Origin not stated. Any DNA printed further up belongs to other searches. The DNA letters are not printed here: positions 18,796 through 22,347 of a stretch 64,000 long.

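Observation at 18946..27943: Five-gene operon of translationally coupled, secreted, cysteine-rich acidic proteins with no recognisable domains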

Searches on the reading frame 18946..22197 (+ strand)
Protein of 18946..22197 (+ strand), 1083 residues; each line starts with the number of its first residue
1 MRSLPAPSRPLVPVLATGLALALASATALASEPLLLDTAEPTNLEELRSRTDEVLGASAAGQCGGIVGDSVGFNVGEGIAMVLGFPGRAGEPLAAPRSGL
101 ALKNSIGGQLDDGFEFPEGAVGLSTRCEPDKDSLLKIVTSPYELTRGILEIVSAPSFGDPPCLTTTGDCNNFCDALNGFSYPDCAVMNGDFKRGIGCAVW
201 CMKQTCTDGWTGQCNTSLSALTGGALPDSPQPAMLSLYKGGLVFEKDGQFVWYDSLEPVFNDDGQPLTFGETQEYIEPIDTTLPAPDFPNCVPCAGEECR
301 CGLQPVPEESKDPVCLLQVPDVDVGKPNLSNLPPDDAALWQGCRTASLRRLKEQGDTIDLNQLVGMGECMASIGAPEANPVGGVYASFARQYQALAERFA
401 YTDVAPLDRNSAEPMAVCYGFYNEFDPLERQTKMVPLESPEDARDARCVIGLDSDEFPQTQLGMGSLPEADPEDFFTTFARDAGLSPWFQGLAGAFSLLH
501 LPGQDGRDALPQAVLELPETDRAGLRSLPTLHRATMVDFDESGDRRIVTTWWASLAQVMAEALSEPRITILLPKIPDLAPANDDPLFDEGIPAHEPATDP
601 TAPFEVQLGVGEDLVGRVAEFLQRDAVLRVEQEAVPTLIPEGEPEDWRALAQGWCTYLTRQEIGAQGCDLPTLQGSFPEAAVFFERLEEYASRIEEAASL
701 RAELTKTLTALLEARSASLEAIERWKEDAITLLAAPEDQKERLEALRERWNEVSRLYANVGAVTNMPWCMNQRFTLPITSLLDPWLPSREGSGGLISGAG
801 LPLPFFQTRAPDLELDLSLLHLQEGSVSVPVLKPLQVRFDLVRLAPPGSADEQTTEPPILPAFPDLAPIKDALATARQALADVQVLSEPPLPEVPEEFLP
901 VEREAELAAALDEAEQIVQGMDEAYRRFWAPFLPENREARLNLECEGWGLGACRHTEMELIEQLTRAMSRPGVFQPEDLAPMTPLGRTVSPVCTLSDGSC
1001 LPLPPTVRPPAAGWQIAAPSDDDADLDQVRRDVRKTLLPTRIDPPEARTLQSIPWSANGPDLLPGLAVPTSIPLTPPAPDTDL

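Call 3: search_protein_families(library=pfam, proteins=[window:18946-22197:+], max_evalue=1)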
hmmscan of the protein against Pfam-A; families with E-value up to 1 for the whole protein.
window:18946-22197:+ (1083 aa): 1 family
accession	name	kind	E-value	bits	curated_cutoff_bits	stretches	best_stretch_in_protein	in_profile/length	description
PF24468.1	EGF_LRP2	-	0.048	14.1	30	1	161-193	3-36/44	LRP2-like, EGF-like domain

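Call 4: search_protein_families(library=ncbifam, proteins=[window:18946-22197:+], max_evalue=1)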
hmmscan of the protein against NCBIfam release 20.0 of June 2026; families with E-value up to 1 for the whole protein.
window:18946-22197:+ (1083 aa): 2 families
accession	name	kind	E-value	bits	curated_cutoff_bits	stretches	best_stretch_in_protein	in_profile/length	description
NF007239.0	PRK09674.1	equivalog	0.03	13.8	371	1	659-749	161-249/257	2,3-dehydroadipyl-CoA hydratase PaaF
NF006542.0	PRK09039.1-1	equivalog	0.1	11.5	388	1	688-745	218-277/627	peptidoglycan -binding protein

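Call 24: search_solved_structures(query=A2, max_evalue=10)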
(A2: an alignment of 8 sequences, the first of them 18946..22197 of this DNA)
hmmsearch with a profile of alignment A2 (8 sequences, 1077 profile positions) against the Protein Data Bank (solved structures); distinct sequences matched with E-value up to 10: 8.
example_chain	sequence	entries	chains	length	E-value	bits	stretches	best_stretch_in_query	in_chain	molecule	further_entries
3zc0_A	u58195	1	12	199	0.065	14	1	680-742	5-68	AFTRAX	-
3zc1_A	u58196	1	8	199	0.069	13.9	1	680-742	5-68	AFTRAX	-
1aj3_A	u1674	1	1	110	0.65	10.7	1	674-757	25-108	ALPHA SPECTRIN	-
2zdi_C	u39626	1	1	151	0.97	10.1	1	625-712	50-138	Prefoldin subunit alpha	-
5m6s_A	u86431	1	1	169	1.7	9.3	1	674-757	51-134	spectrin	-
1cun_A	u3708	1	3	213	2.8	8.6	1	675-757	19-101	PROTEIN (ALPHA SPECTRIN)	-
1u5p_A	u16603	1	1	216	4.7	7.8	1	674-757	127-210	Spectrin alpha chain, brain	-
4oyd_B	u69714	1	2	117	8.3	7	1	669-751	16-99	Computationally designed Inhibitor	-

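Call 29: find_homologous_proteins(query=window:18946-22197:+)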
Query window:18946-22197:+ (1083 aa): 9 proteins with E <= 0.001 among 8000 candidates.
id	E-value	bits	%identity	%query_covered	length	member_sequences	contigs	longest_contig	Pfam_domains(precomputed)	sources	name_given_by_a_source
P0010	0.0e+0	2476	100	100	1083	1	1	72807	-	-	-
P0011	0.0e+0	2039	82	99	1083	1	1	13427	-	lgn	-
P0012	0.0e+0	1871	76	97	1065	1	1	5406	-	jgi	jgi:hypothetical protein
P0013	0.0e+0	1526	83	73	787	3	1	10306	-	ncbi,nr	ncbi:MAG: hypothetical protein KBC95_01960, partial [Candidatus Peribacteraceae bacterium]|nr:hypoth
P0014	0.0e+0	1281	55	99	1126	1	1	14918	-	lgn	-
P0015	0.0e+0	1209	53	99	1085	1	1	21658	-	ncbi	-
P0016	0.0e+0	1197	53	99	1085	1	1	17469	-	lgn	-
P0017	0.0e+0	1118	50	97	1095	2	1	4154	-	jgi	jgi:hypothetical protein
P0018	2.8e-229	782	55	61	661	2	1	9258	-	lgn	-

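Call 53: search_protein_representatives(alignment_id=A6)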
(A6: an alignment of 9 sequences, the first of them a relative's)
Query: 9 sequences, 1082 profile positions. Proteins with E-value up to 0.001 (for the whole library): 218; up to 1e-10: 201; up to 1e-30: 147. The best 150 are listed.
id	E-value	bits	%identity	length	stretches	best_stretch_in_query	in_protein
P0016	0.0e+00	1979.8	-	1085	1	1-1082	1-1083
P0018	0.0e+00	1204.0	-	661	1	1-660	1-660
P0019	3.4e-213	726.8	-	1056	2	280-1080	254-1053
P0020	1.2e-202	692.0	-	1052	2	278-1080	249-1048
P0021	4.8e-147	507.8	-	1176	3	284-951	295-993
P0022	1.3e-144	499.7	-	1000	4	376-1082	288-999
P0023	9.2e-141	487.0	-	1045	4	382-1076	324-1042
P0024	1.1e-140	486.7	-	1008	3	384-1082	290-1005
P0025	2.0e-135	469.4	-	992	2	381-1074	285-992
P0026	5.2e-127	441.5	-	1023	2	384-1074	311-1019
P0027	7.2e-127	441.0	-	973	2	380-1076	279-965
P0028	7.7e-127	440.9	-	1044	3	384-1081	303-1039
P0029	3.1e-126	438.9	-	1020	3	383-1081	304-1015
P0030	2.1e-125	436.2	-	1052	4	376-1075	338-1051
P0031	9.1e-125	434.1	-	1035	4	384-1081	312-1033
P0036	5.0e-119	415.1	-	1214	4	380-1076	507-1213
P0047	8.0e-110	384.6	-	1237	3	380-1075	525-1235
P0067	4.2e-96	339.1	-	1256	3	377-1074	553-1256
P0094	9.9e-85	301.5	-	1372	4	377-1082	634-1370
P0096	1.1e-82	294.7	-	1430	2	375-1076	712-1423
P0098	2.2e-82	293.7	-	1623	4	383-788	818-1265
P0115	6.5e-70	252.4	-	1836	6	19-211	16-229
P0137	1.8e-55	204.6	-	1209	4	25-212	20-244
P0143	1.8e-43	164.8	-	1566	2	377-1037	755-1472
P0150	1.7e-39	151.7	-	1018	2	376-1043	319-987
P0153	7.2e-37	143.0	-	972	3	407-1039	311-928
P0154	3.8e-36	140.6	-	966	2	385-1039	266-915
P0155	1.2e-35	138.9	-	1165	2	386-1079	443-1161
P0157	9.2e-34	132.7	-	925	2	459-863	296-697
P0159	1.0e-31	126.0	-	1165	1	413-1077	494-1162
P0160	1.2e-31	125.8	-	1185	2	295-866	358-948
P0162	1.4e-31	125.5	-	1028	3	384-848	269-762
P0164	1.6e-30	122.0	-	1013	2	381-1047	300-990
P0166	5.6e-30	120.2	-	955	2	372-950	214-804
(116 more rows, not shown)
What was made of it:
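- Family breadth: 218 clusters with E <= 1e-3 (call 53).
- Tried and rejected: This understated the family size until the exhaustive HMMER search was run (call 53).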

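Call 54: list_cluster_members(proteins=[P0019, P0021, P0022, P0036, P0047, P0067, P0096, P0098, P0115, P0143])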
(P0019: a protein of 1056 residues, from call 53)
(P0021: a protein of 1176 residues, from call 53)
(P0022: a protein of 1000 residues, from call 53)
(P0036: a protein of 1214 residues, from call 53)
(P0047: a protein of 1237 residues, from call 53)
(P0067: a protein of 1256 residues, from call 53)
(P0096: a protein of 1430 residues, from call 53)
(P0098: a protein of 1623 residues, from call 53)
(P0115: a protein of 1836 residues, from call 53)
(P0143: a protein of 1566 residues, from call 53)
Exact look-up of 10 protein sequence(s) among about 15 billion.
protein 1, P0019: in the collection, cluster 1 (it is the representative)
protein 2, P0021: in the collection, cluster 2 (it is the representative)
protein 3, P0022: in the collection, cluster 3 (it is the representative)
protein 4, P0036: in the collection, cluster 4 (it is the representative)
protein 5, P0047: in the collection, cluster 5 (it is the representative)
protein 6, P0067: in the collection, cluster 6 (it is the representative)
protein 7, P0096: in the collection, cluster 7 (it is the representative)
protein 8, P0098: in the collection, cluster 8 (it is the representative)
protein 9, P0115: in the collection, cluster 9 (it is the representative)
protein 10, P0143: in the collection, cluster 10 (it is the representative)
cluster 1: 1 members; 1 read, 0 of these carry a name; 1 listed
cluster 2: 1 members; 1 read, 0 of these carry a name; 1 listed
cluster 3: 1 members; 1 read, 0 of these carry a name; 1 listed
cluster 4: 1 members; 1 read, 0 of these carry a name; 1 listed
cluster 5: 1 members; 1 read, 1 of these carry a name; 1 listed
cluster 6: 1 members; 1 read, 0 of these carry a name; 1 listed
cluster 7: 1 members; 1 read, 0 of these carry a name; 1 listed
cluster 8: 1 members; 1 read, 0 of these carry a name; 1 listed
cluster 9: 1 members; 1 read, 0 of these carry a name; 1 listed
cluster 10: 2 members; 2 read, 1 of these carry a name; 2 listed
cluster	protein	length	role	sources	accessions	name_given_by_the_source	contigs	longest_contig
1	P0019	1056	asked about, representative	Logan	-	-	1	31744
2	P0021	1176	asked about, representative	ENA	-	-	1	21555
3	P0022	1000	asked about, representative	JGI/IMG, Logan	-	-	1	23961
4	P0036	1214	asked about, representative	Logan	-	-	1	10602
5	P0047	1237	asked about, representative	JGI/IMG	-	hypothetical protein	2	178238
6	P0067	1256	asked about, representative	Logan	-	-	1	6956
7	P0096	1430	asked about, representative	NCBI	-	-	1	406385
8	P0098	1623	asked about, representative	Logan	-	-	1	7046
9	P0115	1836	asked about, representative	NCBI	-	-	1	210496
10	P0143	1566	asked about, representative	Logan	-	-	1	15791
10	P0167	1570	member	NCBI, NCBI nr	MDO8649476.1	MAG: hypothetical protein Q7R81_06890 [Candidatus Peregrinibacteria bacterium] | hypothetical protein [Candidatus Peregrinibacteria bacterium]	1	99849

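Call 55: predict_structure(alignment_id=A6)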
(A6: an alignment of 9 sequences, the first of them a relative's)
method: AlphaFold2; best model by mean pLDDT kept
length: 1083 residues; sequences in the alignment: 9
mean_pLDDT: 40.4   pTM: 0.27
mean pLDDT of the five models: 40.4, 38.7, 38.2, 38.1, 35.7
residues with pLDDT >= 90: 1; 70-90: 121; 50-70: 155; < 50: 806
segments of 3 or more residues with pLDDT < 50: 1-233, 277-337, 354-366, 374-628, 757-827, 849-852, 883-895, 931-936, 939-979, 981-1083
pLDDT, mean of each block of 10 residues (from residue 1): 23 26 24 28 37 33 24 25 23 23 31 33 30 32 26 25 28 28 22 23 27 35 34 64 76 76 80 57 29 27 24 23 27 44 55 44 46 41 24 23 23 33 30 37 38 34 31 27 27 30 33 38 41 34 32 38 27 25 33 26 24 33 42 64 79 83 76 83 87 82 73 64 60 59 63 49 29 27 27 25 24 27 44 64 60 62 75 68 46 49 64 61 54 47 39 39 36 41 40 36 31 27 36 30 29 27 26 29 29
secondary structure, 60 per line:
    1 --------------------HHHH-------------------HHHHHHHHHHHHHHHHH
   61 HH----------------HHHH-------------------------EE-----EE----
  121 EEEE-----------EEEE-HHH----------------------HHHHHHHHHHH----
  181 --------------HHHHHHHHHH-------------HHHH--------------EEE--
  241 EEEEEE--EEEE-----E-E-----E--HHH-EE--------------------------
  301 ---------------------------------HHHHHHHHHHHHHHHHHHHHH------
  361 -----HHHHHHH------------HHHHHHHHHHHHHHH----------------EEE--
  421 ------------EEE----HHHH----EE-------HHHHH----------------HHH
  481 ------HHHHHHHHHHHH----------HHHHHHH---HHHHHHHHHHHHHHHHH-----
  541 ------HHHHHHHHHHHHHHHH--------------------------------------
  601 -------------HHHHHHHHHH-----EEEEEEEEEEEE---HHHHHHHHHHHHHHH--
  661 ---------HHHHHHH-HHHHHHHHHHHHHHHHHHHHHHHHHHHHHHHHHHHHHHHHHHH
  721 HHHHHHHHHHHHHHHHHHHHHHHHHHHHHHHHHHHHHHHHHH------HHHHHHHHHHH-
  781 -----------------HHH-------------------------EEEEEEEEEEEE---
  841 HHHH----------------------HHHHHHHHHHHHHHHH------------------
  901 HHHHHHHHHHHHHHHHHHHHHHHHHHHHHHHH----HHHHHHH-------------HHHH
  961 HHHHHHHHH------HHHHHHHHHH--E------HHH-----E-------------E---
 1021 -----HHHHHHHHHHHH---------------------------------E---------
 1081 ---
elements in order (helices of 4 or more, strands of 3 or more residues): H21-24 H44-62 H79-82 E121-124 E136-139 H166-176 H195-204 H218-221 E236-238 E241-246 E249-252 H334-354 H366-372 H385-399 E416-418 E433-435 H440-443 H457-461 H487-498 H509-515 H519-535 H547-562 H614-623 E629-640 H644-658 H670-676 H678-762 H769-779 E826-837 H841-844 H867-882 H901-932 H937-943 H957-969 H976-985 H1026-1037
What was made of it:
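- Tried and rejected: First AlphaFold run of A. With 9 sequences the model had pLDDT 40 and was unusable (call 55).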

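Call 59: find_homologous_proteins(query=A9, max_evalue=0.00001)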
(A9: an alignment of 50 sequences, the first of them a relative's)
Query A9 (50 sequences) (1083 aa, profile of the alignment): 9 proteins with E <= 0.00001 among 8000 candidates.
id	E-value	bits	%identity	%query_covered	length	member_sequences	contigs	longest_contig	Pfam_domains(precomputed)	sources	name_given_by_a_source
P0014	0.0e+0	1014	55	99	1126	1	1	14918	-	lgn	-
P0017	5.5e-295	1000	50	97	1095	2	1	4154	-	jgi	jgi:hypothetical protein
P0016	2.0e-290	985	53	99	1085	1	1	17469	-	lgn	-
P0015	1.2e-287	975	53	99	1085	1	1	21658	-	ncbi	-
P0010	3.7e-280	951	100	100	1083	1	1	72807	-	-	-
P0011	5.0e-279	947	82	99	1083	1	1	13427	-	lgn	-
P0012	3.1e-278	944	76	97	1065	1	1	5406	-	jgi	jgi:hypothetical protein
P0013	2.0e-186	640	83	73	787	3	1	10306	-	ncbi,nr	ncbi:MAG: hypothetical protein KBC95_01960, partial [Candidatus Peribacteraceae bacterium]|nr:hypoth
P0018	7.6e-143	496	55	61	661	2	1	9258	-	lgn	-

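Call 61: find_encoding_contigs(protein=P0096, flank=10000, max_places=1)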
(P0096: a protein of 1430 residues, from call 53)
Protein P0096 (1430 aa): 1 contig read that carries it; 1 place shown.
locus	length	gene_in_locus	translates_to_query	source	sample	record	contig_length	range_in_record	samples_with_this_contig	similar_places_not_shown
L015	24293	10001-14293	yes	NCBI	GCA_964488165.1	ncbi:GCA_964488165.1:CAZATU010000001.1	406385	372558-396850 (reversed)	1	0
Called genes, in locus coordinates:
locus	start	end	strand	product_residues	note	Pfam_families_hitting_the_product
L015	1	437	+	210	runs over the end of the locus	PF08123:DOT1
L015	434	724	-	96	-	-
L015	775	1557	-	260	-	PF00005:ABC_tran, PF02463:SMC_N (faint), PF13304:AAA_21 (faint)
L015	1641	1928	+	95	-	PF00111:Fer2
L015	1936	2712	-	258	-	PF13176:TPR_7 (faint), PF13428:TPR_14 (faint), PF00637:Clathrin (faint), PF00515:TPR_1 (faint), PF13181:TPR_8 (faint), PF12895:ANAPC3 (weak), PF07719:TPR_2 (weak), PF14559:TPR_19, +5 more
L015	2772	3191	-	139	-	PF01252:Peptidase_A8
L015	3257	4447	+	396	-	PF01098:FTSW_RODA_SPOVE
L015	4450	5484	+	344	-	PF03033:Glyco_transf_28, PF13579:Glyco_trans_4_4, PF04101:Glyco_tran_28_C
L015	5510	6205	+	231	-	PF00160:Pro_isomerase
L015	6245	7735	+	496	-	PF00749:tRNA-synt_1c, PF19269:Anticodon_2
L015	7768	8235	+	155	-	-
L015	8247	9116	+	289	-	PF01565:FAD_binding_4, PF02873:MurB_C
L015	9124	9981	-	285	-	PF00436:SSB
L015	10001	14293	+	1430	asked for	-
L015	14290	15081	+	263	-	-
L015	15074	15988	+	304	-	-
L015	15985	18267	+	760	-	-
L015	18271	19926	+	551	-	PF13948:DUF4215 (weak)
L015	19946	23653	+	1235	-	PF02811:PHP, PF07733:DNA_pol3_alpha, PF17657:DNA_pol3_finger, PF14579:HHH_6, PF01336:tRNA_anti-codon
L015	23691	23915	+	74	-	-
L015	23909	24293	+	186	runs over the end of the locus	-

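Call 62: find_encoding_contigs(protein=P0047, flank=10000, max_places=1)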
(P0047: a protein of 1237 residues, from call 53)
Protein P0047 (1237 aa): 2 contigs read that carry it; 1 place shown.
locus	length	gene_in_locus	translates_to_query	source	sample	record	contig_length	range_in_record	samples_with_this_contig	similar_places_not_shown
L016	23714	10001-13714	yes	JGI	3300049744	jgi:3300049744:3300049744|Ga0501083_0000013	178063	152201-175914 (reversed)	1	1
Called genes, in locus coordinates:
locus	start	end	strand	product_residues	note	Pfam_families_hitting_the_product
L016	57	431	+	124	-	-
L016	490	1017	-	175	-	PF13483:Lactamase_B_3 (weak)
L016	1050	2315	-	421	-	PF00275:EPSP_synthase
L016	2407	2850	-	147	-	PF01252:Peptidase_A8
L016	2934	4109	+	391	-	PF01098:FTSW_RODA_SPOVE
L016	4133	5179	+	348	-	PF03033:Glyco_transf_28, PF04101:Glyco_tran_28_C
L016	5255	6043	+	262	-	PF00160:Pro_isomerase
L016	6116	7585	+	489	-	PF00749:tRNA-synt_1c, PF19269:Anticodon_2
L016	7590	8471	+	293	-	PF01565:FAD_binding_4, PF02873:MurB_C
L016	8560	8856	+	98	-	-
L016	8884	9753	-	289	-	PF00436:SSB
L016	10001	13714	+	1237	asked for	-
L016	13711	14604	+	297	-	-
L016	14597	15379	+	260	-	-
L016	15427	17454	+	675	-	-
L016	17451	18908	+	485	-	-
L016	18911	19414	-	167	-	PF01258:zf-dskA_traR (weak)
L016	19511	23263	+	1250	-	PF02811:PHP, PF07733:DNA_pol3_alpha, PF17657:DNA_pol3_finger, PF14579:HHH_6, PF01336:tRNA_anti-codon (weak)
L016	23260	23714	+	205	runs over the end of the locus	PF01300:Sua5_yciO_yrdC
